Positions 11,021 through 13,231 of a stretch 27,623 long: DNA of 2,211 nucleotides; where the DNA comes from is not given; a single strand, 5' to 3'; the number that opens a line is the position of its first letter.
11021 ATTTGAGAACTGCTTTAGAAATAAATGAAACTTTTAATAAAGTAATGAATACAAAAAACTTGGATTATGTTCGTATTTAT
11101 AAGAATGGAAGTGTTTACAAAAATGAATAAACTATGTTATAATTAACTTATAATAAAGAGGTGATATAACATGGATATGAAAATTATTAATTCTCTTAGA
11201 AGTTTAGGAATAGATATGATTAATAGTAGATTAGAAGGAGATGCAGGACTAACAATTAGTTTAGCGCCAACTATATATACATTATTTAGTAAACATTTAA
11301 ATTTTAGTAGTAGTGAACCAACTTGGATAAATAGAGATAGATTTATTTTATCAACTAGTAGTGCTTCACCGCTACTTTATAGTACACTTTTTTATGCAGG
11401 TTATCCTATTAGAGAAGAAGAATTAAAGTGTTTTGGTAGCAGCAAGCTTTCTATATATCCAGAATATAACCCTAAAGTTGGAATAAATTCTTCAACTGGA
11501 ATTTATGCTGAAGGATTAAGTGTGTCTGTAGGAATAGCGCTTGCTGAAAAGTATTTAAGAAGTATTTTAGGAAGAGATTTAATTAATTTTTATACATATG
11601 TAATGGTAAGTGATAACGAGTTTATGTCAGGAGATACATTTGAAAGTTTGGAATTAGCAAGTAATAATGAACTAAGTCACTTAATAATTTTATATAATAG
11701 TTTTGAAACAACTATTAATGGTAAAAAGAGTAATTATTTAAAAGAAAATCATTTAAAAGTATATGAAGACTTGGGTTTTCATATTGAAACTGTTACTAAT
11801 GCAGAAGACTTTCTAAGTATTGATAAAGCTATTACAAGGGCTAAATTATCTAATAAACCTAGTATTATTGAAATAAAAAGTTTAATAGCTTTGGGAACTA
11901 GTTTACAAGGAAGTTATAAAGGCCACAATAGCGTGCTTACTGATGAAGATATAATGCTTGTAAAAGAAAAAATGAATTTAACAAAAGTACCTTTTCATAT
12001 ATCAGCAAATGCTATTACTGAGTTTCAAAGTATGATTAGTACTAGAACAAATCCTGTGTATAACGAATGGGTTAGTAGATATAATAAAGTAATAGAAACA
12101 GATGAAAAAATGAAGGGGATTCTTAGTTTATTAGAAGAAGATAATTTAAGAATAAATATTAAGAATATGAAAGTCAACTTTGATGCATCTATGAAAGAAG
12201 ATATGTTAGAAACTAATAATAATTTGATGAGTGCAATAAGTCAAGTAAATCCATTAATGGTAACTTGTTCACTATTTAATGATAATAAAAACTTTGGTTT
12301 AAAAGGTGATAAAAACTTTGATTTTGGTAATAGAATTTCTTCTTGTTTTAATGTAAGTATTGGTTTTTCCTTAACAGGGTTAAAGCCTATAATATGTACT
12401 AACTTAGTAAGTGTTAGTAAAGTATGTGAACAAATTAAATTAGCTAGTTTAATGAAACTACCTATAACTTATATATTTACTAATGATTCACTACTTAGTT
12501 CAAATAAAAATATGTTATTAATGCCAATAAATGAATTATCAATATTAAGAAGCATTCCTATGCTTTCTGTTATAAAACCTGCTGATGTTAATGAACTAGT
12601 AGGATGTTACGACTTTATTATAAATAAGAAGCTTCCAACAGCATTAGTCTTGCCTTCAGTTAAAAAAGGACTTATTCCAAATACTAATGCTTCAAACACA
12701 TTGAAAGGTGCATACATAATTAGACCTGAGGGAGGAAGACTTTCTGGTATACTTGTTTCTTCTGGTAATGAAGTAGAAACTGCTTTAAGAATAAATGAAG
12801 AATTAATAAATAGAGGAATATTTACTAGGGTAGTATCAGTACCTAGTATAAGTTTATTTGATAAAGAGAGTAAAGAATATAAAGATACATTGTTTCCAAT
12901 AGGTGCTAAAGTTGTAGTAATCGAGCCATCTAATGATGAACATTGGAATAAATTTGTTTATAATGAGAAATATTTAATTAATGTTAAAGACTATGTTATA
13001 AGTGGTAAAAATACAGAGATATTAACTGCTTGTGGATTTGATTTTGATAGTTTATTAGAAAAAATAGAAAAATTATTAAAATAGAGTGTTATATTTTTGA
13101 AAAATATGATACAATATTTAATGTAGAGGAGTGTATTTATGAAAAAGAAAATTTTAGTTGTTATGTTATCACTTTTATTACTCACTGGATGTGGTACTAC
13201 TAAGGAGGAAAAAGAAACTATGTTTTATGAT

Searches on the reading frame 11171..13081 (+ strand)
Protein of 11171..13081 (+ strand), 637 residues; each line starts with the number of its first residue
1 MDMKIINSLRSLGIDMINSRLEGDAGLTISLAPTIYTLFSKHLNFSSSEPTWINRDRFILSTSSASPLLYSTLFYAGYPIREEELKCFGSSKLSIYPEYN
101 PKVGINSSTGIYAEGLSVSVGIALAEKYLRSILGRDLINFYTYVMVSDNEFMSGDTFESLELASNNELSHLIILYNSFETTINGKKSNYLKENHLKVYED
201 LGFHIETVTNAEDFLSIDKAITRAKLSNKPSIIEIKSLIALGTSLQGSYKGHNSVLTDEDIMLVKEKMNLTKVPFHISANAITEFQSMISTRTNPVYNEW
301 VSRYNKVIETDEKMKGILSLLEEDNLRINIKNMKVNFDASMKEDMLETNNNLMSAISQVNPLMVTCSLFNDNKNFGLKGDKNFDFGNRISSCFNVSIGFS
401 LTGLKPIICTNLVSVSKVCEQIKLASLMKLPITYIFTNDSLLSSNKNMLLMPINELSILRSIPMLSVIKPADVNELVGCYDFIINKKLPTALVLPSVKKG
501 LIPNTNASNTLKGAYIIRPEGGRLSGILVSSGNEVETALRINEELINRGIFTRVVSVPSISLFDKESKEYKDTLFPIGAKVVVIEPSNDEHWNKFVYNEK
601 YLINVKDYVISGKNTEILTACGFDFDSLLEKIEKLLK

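Call 26: search_protein_families(library=pfam, proteins=[window:11171-13081:+], max_evalue=0.001)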
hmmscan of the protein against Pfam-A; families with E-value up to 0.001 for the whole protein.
window:11171-13081:+ (637 aa): 4 families
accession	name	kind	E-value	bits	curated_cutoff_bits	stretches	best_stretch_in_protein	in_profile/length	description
PF00456.26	Transketolase_N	-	4.6e-59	200.5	22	1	2-308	2-315/334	Transketolase, thiamine diphosphate binding domain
PF22613.1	Transketolase_C_1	-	1.9e-20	73.6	27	1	513-624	1-113/113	Transketolase-like TK C-terminal domain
PF02779.29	Transket_pyr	-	4.2e-08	33.5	27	1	392-495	60-168/174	Transketolase, pyrimidine binding domain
PF02780.25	Transketolase_C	-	1.6e-05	25.2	25.9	1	527-567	13-53/124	Transketolase, C-terminal domain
